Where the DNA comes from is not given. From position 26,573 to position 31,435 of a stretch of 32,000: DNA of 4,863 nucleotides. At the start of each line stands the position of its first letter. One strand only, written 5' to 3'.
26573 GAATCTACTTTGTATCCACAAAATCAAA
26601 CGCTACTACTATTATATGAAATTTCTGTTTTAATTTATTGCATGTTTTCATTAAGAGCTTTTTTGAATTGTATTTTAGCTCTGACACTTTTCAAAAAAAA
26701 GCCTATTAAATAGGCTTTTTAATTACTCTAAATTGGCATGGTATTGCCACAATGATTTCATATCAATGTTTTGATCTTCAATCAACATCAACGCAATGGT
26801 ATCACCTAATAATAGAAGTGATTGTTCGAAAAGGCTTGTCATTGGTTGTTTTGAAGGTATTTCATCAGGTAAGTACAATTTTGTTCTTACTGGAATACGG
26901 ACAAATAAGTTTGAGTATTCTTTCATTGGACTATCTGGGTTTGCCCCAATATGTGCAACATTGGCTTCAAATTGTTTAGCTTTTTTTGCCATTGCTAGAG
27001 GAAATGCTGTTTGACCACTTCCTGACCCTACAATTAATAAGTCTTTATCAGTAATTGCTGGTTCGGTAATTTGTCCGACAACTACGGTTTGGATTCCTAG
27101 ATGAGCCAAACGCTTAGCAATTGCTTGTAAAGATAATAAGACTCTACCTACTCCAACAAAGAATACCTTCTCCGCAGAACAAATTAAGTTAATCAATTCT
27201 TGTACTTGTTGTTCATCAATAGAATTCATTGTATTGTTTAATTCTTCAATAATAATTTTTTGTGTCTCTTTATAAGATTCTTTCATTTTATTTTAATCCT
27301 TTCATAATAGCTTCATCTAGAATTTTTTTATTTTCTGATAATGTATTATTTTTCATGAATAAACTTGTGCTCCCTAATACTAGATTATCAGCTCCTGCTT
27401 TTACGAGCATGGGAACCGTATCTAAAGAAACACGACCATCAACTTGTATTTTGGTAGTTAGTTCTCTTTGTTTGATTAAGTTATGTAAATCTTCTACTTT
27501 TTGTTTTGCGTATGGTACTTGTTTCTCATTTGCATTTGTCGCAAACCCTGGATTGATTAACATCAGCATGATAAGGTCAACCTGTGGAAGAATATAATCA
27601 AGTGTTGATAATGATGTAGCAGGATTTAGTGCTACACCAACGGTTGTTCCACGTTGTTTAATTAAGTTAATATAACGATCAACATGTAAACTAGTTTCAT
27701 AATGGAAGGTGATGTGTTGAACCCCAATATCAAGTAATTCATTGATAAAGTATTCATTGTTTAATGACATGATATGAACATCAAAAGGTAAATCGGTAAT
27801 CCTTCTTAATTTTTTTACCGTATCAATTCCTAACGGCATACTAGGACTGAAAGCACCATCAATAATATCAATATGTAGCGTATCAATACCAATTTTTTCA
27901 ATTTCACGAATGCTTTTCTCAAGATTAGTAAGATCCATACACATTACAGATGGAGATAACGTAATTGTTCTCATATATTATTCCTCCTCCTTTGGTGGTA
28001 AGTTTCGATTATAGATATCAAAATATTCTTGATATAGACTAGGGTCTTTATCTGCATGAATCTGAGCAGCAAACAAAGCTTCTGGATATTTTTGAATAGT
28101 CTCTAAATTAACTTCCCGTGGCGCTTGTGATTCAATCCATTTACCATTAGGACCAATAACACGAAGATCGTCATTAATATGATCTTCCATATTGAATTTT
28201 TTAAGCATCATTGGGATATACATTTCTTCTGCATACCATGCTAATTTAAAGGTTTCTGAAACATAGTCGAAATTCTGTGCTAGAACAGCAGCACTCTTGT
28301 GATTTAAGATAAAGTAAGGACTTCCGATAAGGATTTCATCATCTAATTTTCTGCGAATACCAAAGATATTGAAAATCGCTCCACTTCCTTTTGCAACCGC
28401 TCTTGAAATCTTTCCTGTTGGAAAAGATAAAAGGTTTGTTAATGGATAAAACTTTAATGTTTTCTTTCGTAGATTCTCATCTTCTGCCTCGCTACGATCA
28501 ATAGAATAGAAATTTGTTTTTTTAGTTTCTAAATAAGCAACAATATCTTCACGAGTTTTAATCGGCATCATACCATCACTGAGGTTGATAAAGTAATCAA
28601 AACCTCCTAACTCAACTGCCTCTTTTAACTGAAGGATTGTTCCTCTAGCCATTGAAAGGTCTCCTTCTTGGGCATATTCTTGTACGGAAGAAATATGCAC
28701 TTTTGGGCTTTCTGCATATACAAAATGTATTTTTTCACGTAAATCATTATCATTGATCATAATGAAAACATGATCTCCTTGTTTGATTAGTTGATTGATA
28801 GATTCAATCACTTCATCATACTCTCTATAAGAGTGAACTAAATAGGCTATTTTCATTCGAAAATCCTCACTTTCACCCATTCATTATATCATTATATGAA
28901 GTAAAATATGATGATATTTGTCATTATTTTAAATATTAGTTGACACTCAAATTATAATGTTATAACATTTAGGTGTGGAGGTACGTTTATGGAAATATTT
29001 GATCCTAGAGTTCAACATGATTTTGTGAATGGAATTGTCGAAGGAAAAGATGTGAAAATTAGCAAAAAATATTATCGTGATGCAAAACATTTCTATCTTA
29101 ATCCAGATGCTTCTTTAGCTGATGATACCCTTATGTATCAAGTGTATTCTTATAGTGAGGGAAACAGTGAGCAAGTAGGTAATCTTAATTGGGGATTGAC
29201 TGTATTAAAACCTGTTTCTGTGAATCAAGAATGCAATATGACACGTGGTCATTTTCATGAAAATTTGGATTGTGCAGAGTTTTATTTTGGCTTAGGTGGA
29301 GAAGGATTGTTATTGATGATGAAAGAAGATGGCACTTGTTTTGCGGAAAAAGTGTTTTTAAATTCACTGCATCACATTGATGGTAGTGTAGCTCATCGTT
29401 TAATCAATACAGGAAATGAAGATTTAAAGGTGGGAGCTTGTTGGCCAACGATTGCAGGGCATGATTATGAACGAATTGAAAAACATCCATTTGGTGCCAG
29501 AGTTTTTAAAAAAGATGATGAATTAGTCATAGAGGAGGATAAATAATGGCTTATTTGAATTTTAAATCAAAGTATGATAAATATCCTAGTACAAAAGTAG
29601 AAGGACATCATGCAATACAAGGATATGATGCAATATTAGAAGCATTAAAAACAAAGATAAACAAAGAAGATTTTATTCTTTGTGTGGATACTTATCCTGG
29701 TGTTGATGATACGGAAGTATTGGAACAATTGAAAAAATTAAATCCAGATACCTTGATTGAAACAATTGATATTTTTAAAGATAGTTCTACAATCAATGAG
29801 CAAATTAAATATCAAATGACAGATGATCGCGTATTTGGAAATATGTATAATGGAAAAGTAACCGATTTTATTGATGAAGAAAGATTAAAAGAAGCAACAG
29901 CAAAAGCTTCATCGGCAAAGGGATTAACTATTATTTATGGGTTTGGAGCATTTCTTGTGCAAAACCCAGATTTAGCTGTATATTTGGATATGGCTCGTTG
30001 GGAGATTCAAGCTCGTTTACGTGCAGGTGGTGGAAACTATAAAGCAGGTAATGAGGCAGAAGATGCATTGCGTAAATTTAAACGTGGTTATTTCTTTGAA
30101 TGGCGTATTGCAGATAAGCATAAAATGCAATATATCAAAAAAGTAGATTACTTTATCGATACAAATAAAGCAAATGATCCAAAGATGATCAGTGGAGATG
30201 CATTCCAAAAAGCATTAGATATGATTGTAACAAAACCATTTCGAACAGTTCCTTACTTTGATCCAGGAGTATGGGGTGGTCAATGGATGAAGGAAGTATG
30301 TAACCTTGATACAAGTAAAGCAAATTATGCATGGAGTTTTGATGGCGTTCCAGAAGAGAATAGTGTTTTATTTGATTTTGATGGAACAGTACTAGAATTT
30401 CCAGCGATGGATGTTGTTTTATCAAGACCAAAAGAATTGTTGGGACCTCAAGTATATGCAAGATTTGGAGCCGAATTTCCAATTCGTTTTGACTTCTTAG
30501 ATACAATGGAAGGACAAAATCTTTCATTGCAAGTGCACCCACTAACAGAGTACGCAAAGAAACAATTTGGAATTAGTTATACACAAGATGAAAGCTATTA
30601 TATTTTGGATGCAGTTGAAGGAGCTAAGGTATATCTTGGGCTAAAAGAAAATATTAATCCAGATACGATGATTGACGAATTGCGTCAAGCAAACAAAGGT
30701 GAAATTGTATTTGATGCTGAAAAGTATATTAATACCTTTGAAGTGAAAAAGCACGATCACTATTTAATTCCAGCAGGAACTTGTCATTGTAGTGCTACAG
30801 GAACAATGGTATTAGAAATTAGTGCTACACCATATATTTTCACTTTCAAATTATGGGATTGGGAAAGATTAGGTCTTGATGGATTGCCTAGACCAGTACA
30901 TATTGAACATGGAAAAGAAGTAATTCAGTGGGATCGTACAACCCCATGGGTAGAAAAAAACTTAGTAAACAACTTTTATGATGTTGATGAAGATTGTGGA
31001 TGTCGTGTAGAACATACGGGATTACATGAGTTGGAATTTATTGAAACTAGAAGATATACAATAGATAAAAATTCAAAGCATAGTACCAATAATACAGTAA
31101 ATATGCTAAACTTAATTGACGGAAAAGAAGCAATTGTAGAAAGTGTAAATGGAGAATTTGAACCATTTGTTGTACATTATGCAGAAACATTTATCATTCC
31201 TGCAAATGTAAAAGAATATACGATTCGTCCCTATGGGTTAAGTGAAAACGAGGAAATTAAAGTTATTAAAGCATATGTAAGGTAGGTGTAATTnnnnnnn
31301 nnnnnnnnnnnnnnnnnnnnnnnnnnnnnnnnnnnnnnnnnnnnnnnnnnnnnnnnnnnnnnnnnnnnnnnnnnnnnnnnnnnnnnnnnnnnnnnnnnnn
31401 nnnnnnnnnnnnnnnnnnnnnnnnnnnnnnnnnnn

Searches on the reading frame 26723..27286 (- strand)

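Call 61: search_protein_families(library=pfam, proteins=[window:26723-27286:-], max_evalue=0.0001)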
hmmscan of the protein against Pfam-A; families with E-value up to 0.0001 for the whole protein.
window:26723-27286:- (187 aa): 2 families
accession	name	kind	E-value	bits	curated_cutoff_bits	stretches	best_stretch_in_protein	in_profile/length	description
PF01380.27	SIS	-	3.3e-08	33.9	25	1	35-136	2-109/131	SIS domain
PF13580.11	SIS_2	-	7.6e-06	26.4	27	1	55-111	77-134/138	SIS domain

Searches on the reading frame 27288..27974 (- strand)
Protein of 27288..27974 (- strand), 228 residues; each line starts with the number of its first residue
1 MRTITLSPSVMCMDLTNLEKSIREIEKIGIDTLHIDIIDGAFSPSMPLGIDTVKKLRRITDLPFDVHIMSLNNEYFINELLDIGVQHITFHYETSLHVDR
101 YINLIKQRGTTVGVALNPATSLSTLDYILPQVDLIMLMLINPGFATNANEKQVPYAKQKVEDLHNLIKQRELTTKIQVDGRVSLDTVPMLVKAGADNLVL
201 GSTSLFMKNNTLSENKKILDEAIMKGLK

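Call 61: search_protein_families(library=pfam, proteins=[window:27288-27974:-], max_evalue=0.0001)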
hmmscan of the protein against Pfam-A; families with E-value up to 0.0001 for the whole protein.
window:27288-27974:- (228 aa): 1 family
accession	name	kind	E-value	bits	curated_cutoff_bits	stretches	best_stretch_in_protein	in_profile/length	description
PF00834.25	Ribul_P_3_epim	-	1.8e-53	181.3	21.1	1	6-203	2-196/198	Ribulose-phosphate 3 epimerase family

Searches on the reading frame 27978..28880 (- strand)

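Call 61: search_protein_families(library=pfam, proteins=[window:27978-28880:-], max_evalue=0.0001)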
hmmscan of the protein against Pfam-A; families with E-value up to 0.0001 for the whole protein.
window:27978-28880:- (300 aa): 1 family
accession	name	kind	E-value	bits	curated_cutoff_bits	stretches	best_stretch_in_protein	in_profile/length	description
PF02485.27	Branch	-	2.7e-13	50.5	23.4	1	11-260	1-244/250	Core-2/I-Branching enzyme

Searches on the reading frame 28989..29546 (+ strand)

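Call 61: search_protein_families(library=pfam, proteins=[window:28989-29546:+], max_evalue=0.0001)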
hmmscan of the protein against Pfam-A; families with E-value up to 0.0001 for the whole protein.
window:28989-29546:+ (185 aa): 1 family
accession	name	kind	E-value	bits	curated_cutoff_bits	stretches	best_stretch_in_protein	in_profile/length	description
PF06560.17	GPI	-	5.4e-14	52.3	20.7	1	29-171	4-162/182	Glucose-6-phosphate isomerase (GPI)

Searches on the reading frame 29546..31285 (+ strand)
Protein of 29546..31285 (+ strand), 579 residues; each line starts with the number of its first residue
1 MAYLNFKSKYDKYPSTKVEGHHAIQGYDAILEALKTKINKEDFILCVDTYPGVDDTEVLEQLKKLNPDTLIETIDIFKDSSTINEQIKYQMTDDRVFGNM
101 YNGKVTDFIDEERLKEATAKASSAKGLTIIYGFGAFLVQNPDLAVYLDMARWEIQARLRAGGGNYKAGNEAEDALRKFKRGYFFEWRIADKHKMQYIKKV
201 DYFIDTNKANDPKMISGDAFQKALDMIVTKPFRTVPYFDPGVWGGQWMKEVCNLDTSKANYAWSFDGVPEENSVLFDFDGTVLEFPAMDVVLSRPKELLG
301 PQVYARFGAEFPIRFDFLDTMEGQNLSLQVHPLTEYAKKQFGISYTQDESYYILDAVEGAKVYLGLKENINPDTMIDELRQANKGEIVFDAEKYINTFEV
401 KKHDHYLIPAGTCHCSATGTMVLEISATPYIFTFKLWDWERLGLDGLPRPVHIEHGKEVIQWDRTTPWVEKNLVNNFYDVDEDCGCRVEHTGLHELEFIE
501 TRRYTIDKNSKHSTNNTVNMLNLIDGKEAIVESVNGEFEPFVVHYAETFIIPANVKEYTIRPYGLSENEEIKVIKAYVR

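Call 61: search_protein_families(library=pfam, proteins=[window:29546-31285:+], max_evalue=0.0001)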
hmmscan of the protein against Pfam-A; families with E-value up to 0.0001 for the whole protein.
window:29546-31285:+ (579 aa): 0 families

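Call 75: find_encoding_contigs(protein=window:29546-31285:+, flank=10000, max_places=1)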
Protein window:29546-31285:+ (579 aa): 5 contigs read that carry it; 1 place shown.
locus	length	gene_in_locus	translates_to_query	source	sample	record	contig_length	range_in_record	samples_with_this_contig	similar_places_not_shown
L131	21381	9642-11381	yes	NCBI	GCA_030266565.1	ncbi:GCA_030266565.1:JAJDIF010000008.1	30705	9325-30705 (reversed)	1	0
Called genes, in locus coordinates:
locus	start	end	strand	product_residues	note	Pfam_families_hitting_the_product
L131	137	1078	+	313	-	PF20511:PMI_typeI_cat (weak), PF21621:MPI_cupin_dom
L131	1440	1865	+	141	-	PF03610:EIIA-man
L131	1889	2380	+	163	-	PF03830:PTSIIB_sorb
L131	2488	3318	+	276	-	PF03609:EII-Sor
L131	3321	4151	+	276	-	PF03613:EIID-AGA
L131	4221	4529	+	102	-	-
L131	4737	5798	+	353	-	PF00923:TAL_FSA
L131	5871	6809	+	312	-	-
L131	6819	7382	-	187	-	PF13580:SIS_2 (weak), PF01380:SIS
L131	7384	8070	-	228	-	PF00834:Ribul_P_3_epim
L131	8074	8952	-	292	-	PF02485:Branch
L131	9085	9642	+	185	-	PF06560:GPI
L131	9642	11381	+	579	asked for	-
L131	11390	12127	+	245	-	PF00392:GntR, PF07702:UTRA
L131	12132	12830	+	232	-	PF01791:DeoC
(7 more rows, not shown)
